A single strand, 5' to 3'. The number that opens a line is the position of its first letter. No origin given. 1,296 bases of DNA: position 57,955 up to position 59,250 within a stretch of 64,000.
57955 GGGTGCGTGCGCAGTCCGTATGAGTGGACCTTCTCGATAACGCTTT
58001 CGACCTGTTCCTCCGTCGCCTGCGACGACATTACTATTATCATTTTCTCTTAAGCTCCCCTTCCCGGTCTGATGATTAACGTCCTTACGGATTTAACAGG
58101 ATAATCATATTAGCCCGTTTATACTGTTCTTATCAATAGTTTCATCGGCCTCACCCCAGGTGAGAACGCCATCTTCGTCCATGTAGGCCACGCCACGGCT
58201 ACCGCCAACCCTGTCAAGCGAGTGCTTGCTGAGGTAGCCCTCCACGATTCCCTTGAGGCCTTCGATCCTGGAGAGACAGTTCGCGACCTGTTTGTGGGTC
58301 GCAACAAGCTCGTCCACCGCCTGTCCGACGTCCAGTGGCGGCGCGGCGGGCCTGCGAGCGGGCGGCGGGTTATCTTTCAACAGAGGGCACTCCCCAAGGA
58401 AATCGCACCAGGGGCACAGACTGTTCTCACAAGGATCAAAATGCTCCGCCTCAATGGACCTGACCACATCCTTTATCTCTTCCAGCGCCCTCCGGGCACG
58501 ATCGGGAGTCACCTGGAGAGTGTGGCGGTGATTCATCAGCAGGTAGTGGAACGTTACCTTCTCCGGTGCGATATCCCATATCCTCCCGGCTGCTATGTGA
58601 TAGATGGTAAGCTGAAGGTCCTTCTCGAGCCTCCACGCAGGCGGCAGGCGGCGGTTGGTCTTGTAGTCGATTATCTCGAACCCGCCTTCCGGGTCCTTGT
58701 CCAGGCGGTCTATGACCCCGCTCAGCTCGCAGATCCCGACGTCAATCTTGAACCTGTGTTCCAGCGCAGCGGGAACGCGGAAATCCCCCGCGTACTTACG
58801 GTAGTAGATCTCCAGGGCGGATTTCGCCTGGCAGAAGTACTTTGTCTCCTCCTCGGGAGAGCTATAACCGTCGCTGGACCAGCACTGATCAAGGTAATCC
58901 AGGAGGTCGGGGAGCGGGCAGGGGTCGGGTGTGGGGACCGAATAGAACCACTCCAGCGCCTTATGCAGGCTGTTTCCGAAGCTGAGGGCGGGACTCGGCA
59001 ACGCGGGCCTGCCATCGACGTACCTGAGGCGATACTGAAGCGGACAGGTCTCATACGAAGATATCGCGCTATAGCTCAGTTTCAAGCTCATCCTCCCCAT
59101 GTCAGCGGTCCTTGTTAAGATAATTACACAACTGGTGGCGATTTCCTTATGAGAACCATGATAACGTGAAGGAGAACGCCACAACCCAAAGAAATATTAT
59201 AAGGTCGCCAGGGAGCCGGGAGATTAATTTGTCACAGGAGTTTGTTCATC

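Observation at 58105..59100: Stand-alone Cas4-like Fe-S PD-(D/E)XK nuclease with a unique C-terminal extension, apparently co-operonic with the DAHPS paralog and adjacent to dnaE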

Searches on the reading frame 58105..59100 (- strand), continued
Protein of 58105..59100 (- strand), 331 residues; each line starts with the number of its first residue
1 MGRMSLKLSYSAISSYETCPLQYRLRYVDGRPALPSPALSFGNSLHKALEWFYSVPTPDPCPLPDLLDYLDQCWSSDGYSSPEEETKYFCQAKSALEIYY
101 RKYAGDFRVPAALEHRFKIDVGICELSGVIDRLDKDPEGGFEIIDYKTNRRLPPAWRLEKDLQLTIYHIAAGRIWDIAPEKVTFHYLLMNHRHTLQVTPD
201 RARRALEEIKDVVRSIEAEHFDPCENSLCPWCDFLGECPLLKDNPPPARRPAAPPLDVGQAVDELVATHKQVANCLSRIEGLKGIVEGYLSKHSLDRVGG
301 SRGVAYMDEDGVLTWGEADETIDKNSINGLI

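Call 23: predict_structure(alignment_id=A1)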
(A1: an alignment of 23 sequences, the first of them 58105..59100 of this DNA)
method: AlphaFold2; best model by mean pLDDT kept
length: 331 residues; sequences in the alignment: 23
mean_pLDDT: 89.5   pTM: 0.79
mean pLDDT of the five models: 89.5, 89.4, 88.9, 86.9, 84.8
residues with pLDDT >= 90: 212; 70-90: 99; 50-70: 8; < 50: 12
segments of 3 or more residues with pLDDT < 50: 321-331
pLDDT, mean of each block of 10 residues (from residue 1): 80 96 95 87 97 89 96 94 90 96 92 97 97 95 95 86 97 97 95 94 97 98 92 90 81 79 81 84 91 89 87 79 45 42
secondary structure, 60 per line:
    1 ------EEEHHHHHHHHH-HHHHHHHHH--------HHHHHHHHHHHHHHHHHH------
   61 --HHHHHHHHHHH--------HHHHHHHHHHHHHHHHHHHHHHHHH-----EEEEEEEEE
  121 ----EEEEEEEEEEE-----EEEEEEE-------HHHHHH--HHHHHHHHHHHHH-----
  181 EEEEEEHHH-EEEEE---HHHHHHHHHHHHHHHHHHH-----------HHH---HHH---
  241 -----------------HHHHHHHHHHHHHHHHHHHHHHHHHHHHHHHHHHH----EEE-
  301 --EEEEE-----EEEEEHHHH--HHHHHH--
elements in order: E7-9 H10-18 H20-28 H37-54 H63-73 H82-106 E112-120 E125-135 E141-147 H155-160 H163-175 E181-186 E191-195 H199-217 H258-292 E297-299 E303-307 E313-317 H318-321 H324-329

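Call 25: search_dna_similar(query=window:58105-59085:-, collection=phages, mode=protein, max_evalue=0.001, max_rows=15)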
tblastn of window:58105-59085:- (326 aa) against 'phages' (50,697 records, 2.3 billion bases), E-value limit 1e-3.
Records with a match: 64; places in all: 65; records where one place covers at least 80% of the query: 0.
Best place of each record, by identity: <60% 64.
By first word of the organism name: Bacillus 37; Campylobacter 15; Tsukamurella 4; Bacteriophage 3; Paenibacillus 3; Aquificae 1; Caudoviricetes 1.
By host as written in the record: Bacillus pumilus BL8 11; - 9; Bacillus subtilis 7; Bacillus pumilus BL-8 6; Campylobacter jejuni 5; Campylobacter sp. 4; Tsukamurella inchonensis strain BEN701 4; Paenibacillus larvae 3; and 12 more.
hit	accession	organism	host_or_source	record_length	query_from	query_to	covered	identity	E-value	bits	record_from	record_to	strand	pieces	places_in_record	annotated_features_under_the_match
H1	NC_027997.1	Campylobacter phage CP220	Campylobacter sp.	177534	4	237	72%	27.6%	1e-12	74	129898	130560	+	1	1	exonuclease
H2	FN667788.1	Campylobacter phage CP220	Campylobacter sp.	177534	4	237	72%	27.6%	1e-12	74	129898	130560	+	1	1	hypothetical phage protein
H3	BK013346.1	Aquificae Joseph's Coat Spring virus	Aquificae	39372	1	237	73%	27.3%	3e-8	61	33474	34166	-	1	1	PD-(D/E)XK nuclease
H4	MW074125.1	Campylobacter phage CJLB-12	Campylobacter jejuni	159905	4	237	72%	27.5%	1e-12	74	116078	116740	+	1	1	hypothetical protein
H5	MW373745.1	Campylobacter phage CJLB-13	Campylobacter jejuni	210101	4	237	72%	27.5%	1e-12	74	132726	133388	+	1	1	record has no annotation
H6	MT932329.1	Campylobacter phage F379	Campylobacter jejuni RM1221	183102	4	237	72%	27.5%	2e-12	74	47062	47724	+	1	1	putative restriction endonuclease type II | ribosome_binding_site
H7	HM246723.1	Campylobacter phage vB_CcoM-IBB_35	-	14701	2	237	72%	27.0%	1e-11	72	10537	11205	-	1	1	RecB family exonuclease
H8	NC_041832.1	Campylobacter phage vB_CcoM-IBB_35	-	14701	2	237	72%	27.0%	1e-11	72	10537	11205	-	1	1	exonuclease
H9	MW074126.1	Campylobacter phage CJLB-14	Campylobacter jejuni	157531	2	237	72%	26.6%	3e-12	73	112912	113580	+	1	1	hypothetical protein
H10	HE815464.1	Campylobacter phage CP21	Campylobacter sp.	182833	2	237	72%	26.6%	3e-12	73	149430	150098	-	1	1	CP21_202: putative RecB family exonuclease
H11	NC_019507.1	Campylobacter phage CP21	Campylobacter sp.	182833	2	237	72%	26.6%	3e-12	73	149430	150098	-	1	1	CP21_202: exonuclease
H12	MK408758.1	Campylobacter phage CP20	Campylobacter jejuni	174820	2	237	72%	26.6%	7e-12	72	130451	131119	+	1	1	RecB family exonuclease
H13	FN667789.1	Campylobacter phage CPt10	-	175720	2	237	72%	26.6%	7e-12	72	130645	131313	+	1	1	hypothetical phage protein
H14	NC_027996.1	Campylobacter phage CPt10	-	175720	2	237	72%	26.6%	7e-12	72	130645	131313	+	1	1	exonuclease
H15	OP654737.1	Campylobacter phage vB_CjeM_WX1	Campylobacter jejuni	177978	2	237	72%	26.2%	6e-11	69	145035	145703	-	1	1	PD-(D/E)XK nuclease family protein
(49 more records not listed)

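Call 40: search_protein_families(library=phrogs, proteins=[window:58105-59085:-], max_evalue=1)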
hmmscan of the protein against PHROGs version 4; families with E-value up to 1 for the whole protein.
window:58105-59085:- (326 aa): 9 families
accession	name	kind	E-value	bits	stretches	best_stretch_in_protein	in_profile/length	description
phrog_69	-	DNA, RNA and nucleotide metabolism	6.9e-28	98.9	1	2-281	89-364/501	exonuclease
phrog_1218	-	DNA, RNA and nucleotide metabolism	4.3e-18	66.7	1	3-213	10-238/364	exonuclease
phrog_8097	-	DNA, RNA and nucleotide metabolism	5.3e-05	23.1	1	1-45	1-49/598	exonuclease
phrog_2362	-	unknown function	0.0036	18.1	1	250-299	93-142/223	-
phrog_298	-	DNA, RNA and nucleotide metabolism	0.0041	17.5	1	121-182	166-227/293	exonuclease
phrog_1870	-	DNA, RNA and nucleotide metabolism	0.0073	16.5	1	119-234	166-286/313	exonuclease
phrog_1706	-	DNA, RNA and nucleotide metabolism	0.026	15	1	109-236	110-245/293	CRISPR/Cas system associated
phrog_412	-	DNA, RNA and nucleotide metabolism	0.04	14.2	1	3-44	158-197/440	exonuclease VIII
phrog_33176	-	unknown function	0.16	11.6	0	4-49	25-71/380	-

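Call 58: search_dna_similar(query=P0078, collection=phages, mode=protein, max_evalue=0.001, max_rows=25)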
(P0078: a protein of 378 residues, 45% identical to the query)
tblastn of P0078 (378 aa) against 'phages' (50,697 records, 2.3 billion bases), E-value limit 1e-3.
Records with a match: 241; places in all: 241; records where one place covers at least 80% of the query: 1.
Best place of each record, by identity: <60% 241.
By first word of the organism name: Mycobacterium 173; Gordonia 42; Bacillus 8; Clostridioides 4; Bacteriophage 3; Geobacillus 3; Rhodococcus 2; Clostridium 2; Alicyclobacillus 1; Aquificae 1; and 2 more.
By host as written in the record: Mycobacterium smegmatis mc2 155 116; Gordonia terrae 3612 36; Mycobacterium smegmatis mc#155 31; Mycobacterium smegmatis mc2155 12; - 7; Bacillus megaterium str. ATCC 43725 2; Mycobacterum smegmatis mc2 155 2; Geobacillus stearothermophilus 2184 2; and 26 more.
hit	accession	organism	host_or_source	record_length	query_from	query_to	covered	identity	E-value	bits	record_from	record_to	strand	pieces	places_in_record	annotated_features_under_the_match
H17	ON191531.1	Rhodococcus phage Mbo2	Rhodococcus opacus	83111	3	352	93%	25.9%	2e-5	53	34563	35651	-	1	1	nuclease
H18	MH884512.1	Bacillus phage vB_BpsS-140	Bacillus pseudalcaliphilus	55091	3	278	73%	23.7%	2e-8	62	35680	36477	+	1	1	putative DNA repair protein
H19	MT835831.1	Bacteriophage sp.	human fecal samples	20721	1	235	62%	27.7%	2e-7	59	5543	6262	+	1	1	record has no annotation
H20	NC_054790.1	Mycobacterium phage Anthony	Mycobacterium smegmatis mc2 155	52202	4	246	64%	26.1%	8e-7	57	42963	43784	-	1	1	71: exonuclease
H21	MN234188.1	Mycobacterium phage Anthony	Mycobacterium smegmatis mc2 155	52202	4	246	64%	26.1%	8e-7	57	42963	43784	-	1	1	71: Cas4 exonuclease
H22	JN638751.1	Bacillus phage G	Bacillus megaterium str. ATCC 43725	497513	3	243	64%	26.2%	3e-18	92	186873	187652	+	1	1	256: gp256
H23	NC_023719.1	Bacillus phage G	Bacillus megaterium str. ATCC 43725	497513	3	243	64%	26.2%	3e-18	92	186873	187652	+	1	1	256: gp256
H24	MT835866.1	Bacteriophage sp.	human fecal samples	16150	4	234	61%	26.8%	8e-12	73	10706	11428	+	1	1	record has no annotation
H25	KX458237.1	Mycobacterium phage Penny1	Mycobacterium smegmatis mc2 155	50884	4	245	64%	25.5%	6e-11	70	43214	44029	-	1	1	77: Cas4 exonuclease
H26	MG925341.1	Mycobacterium phage EpicPhail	Mycobacterium smegmatis mc2 155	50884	4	245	64%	25.5%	6e-11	70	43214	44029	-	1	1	78: Cas4 exonuclease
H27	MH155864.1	Mycobacterium phage Beauxregard13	Mycobacterium smegmatis mc2 155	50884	4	245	64%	25.5%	6e-11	70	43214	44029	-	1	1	76: Cas4 exonuclease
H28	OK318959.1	Mycobacterium phage Colbster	Mycobacterium smegmatis mc#155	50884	4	245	64%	25.5%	6e-11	70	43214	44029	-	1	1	73: Cas4 exonuclease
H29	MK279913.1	Mycobacterium phage PotatoSplit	Mycobacterium smegmatis mc#155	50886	4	245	64%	25.5%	6e-11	70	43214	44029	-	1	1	78: Cas4 exonuclease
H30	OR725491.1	Mycobacterium phage LBerry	Mycobacterium smegmatis mc#155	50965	4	245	64%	25.5%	6e-11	70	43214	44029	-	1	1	78: Cas4 exonuclease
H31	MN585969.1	Mycobacterium phage Dieselweasel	Mycobacterium smegmatis mc2 155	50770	4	245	64%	25.5%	8e-11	70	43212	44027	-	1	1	77: Cas4 exonuclease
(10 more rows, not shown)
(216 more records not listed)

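Call 59: get_annotated_region(hit=H17, flank=5000)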
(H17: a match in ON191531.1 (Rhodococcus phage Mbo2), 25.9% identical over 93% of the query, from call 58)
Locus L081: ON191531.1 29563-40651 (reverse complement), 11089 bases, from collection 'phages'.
description: Rhodococcus phage Mbo2, complete genome.
organism: Rhodococcus phage Mbo2 (NCBI taxid 2936911)
taxonomy: Viruses; Duplodnaviria; Heunggongvirae; Uroviricota; Caudoviricetes
host: Rhodococcus opacus; source: wastewater samples; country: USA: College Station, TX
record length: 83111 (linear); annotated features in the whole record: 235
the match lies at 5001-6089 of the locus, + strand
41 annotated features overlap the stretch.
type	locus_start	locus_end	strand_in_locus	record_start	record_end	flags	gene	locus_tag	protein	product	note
CDS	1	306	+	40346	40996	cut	-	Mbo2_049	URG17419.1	RNase H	PF00929: IPR013520 (Exonuclease, RNase T/DNA polymerase III); SwissProt: sp|Q9D8S4|ORN_MOUSE, E=1.59352e-12; ...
regulatory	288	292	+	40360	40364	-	-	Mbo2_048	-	ribosome_binding_site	-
CDS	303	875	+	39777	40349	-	-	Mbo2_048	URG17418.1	NlpC-P60 family cell wall hydrolase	PF00877: IPR000064 (Endopeptidase, NLPC/P60 domain); TrEMBL: A0A162T052_9CLOT, E=6.5643e-13; SwissProt: ...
regulatory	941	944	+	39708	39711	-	-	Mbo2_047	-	ribosome_binding_site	-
CDS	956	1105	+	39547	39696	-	-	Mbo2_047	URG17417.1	hypothetical protein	-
regulatory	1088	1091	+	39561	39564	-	-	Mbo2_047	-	ribosome_binding_site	-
CDS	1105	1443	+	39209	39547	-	-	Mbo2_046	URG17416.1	hypothetical protein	-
regulatory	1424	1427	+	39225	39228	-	-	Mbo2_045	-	ribosome_binding_site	-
CDS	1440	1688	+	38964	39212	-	-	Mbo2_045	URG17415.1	hypothetical protein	-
regulatory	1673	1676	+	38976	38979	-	-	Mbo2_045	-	ribosome_binding_site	-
CDS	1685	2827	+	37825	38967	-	-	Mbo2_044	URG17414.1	DNA polymerase III beta subunit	PF02768: IPR022635 (DNA polymerase III, beta sliding clamp, C-terminal); SM00480: IPR001001(DNA polymerase III, beta ...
regulatory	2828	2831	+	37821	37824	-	-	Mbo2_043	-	ribosome_binding_site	-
CDS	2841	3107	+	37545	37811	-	-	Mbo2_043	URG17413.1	putative membrane protein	TMHMM: 1 TMD, N in C out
regulatory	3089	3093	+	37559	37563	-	-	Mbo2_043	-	ribosome_binding_site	-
CDS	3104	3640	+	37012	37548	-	-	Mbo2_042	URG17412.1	holliday junction resolvase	PF05866: IPR008822 (Holiday junction resolvase RusA-like); TrEMBL: A0A160DDV7_9CAUD, E=1.30909e-12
CDS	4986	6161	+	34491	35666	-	-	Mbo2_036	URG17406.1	nuclease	PF12705: InterPro PD-(D/E)XK nuclease superfamily; TrEMBL: A0A160DH64_9CAUD, E=6.90277e-90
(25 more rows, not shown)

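Call 63: search_protein_families(library=pfam, proteins=[L072:7436-7831:-, L072:6201-7430:-, L072:5718-6143:-, L072:9456-10166:-, L072:8001-9113:+, L077:7989-9755:+], max_evalue=0.001)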
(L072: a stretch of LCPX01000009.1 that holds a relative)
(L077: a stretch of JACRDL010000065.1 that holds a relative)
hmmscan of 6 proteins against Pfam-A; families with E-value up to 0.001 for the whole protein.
L072:7436-7831:- (131 aa): 1 family
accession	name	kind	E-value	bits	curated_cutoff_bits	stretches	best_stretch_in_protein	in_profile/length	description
PF02082.26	Rrf2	-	1.8e-33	115.9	30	1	4-129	2-131/132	Iron-dependent Transcriptional regulator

L072:6201-7430:- (409 aa): 2 families
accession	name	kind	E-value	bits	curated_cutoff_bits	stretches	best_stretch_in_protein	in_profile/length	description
PF00266.25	Aminotran_5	-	4.1e-83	279.8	21.5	1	5-386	1-371/371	Aminotransferase class-V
PF01212.27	Beta_elim_lyase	-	5.7e-05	23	27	1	66-284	50-265/288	Beta-eliminating lyase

L072:5718-6143:- (141 aa): 1 family
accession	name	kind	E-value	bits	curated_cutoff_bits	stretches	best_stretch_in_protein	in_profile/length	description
PF01592.21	NifU_N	-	4.8e-46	156.5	22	1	16-141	1-124/127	NifU-like N terminal domain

L072:9456-10166:- (236 aa): 3 families
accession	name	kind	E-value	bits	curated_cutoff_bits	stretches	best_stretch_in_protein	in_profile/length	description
PF10108.15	DNA_pol_B_exo2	-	2.4e-19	70.3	24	1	96-231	34-174/213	Predicted 3'-5' exonuclease related to the exonuclease domain of PolB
PF13482.12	RNase_H_2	-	1.9e-11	44.6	22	1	52-227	9-161/165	RNase_H superfamily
PF03104.25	DNA_pol_B_exo1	-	0.00011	22.2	23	1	97-139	141-185/242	DNA polymerase family B, exonuclease domain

L072:8001-9113:+ (370 aa): 4 families
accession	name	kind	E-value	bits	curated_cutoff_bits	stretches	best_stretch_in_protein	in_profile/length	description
PF12705.13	PDDEXK_1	-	7.7e-39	134.5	22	1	2-237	1-247/247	PD-(D/E)XK nuclease superfamily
PF24091.1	DUF7376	-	1.8e-10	41.4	27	1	244-369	82-218/219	Family of unknown function (DUF7376)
PF10926.14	DUF2800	-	5e-07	29.7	21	1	3-290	4-283/368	Protein of unknown function (DUF2800)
PF05833.16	NFACT_N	-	0.00077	18.8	31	0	194-313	223-340/456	NFACT N-terminal and middle domains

L077:7989-9755:+ (588 aa): 6 families
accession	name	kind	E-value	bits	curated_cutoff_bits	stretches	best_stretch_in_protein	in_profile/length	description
PF00990.26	GGDEF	-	8.5e-48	162.6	23.8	1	425-581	1-161/161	Diguanylate cyclase, GGDEF domain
PF12705.13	PDDEXK_1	-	1.5e-38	133.6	22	1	7-240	2-247/247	PD-(D/E)XK nuclease superfamily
PF13185.12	GAF_2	-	3.3e-08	34.2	28.6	1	290-417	6-136/136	GAF domain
PF01590.32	GAF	-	1.1e-07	32.9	22.4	1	291-416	5-133/133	GAF domain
PF13492.12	GAF_3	-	4.4e-07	30.8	27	1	291-418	5-129/129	GAF domain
PF01930.23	Cas_Cas4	-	3.4e-06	27.7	22.7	1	128-239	53-158/160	Domain of unknown function DUF83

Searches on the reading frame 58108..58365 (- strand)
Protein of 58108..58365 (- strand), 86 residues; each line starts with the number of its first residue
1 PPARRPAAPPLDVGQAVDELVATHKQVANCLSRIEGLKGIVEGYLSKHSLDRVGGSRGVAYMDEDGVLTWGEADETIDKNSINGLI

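Call 39: search_protein_families(library=pfam, proteins=[window:58108-58365:-], max_evalue=5)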
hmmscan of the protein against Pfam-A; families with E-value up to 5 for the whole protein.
seq(86 aa): 2 families
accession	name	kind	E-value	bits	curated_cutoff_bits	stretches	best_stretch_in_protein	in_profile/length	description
PF24091.1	DUF7376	-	0.00053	20.2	27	1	9-59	88-138/219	Family of unknown function (DUF7376)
PF23793.1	LysC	-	0.043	14.2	27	1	4-40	29-65/69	Rz1-like lysis system protein LysC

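Call 40: search_protein_families(library=phrogs, proteins=[window:58108-58365:-], max_evalue=1)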
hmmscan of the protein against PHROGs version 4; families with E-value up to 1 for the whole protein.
seq(86 aa): 3 families
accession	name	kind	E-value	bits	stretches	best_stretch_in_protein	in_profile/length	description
phrog_2362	-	unknown function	0.00034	21.5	1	10-59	93-142/223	-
phrog_17312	-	tail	0.033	13.4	1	18-80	148-209/792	tail protein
phrog_456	-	lysis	0.27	11.9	1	3-42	48-88/102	Rz-like spanin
